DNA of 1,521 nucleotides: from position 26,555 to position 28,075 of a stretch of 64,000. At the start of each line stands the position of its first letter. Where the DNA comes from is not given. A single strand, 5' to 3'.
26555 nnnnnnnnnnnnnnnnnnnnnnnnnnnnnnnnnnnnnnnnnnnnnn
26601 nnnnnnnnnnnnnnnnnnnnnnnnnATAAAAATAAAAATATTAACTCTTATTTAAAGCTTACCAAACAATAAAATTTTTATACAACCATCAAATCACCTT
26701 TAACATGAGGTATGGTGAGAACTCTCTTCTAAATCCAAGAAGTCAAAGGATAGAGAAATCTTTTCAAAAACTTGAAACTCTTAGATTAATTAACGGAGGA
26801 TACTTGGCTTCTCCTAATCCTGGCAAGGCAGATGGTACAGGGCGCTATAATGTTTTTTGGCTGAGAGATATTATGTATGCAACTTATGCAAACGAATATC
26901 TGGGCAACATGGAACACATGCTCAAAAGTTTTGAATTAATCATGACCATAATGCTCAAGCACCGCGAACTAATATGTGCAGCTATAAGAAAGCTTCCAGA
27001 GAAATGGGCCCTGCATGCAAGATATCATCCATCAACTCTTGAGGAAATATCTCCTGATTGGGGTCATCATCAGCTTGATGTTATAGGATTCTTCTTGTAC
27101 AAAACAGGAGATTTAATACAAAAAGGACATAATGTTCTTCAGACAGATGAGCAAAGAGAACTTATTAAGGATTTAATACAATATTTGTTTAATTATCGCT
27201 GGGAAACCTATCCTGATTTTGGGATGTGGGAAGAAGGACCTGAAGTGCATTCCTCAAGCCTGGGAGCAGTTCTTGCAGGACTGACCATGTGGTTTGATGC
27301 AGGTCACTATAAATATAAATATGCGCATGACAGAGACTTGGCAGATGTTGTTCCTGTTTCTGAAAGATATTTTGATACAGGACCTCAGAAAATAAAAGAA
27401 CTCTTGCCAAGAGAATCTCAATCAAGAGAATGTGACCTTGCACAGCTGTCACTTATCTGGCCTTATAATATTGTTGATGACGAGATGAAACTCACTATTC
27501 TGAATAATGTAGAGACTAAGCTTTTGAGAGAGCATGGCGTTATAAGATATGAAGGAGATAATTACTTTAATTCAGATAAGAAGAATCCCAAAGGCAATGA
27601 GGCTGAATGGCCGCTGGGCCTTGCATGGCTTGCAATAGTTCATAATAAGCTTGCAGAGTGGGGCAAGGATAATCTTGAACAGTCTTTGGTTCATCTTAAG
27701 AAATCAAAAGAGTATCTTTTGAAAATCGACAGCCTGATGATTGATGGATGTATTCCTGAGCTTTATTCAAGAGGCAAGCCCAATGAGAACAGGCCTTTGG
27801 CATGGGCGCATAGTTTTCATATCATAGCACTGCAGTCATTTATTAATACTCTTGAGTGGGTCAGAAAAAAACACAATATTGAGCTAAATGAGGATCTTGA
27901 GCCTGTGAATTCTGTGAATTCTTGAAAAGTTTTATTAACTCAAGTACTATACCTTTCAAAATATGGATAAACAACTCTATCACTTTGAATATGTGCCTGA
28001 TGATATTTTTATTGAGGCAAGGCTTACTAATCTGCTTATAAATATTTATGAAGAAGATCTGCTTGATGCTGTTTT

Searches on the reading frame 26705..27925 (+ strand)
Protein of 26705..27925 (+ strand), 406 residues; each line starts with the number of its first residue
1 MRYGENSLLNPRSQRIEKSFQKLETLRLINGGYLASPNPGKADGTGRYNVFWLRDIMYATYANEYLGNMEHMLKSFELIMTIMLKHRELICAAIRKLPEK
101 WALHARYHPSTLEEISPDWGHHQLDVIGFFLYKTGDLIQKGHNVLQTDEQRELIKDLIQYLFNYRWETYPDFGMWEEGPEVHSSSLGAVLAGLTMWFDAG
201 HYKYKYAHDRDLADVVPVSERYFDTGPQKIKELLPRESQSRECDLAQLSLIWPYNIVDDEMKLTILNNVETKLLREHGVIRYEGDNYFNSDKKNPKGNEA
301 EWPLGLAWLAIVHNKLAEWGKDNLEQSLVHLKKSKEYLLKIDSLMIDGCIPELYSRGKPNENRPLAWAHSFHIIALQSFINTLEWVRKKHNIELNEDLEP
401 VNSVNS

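Call 89: search_protein_families(library=pfam, proteins=[window:26705-27925:+], max_evalue=0.0001)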
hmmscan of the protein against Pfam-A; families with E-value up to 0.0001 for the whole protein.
window:26705-27925:+ (406 aa): 1 family
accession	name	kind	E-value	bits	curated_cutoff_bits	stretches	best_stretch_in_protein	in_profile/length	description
PF00723.27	Glyco_hydro_15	-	1.5e-12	47.6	22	1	29-194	22-194/427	Glycosyl hydrolases family 15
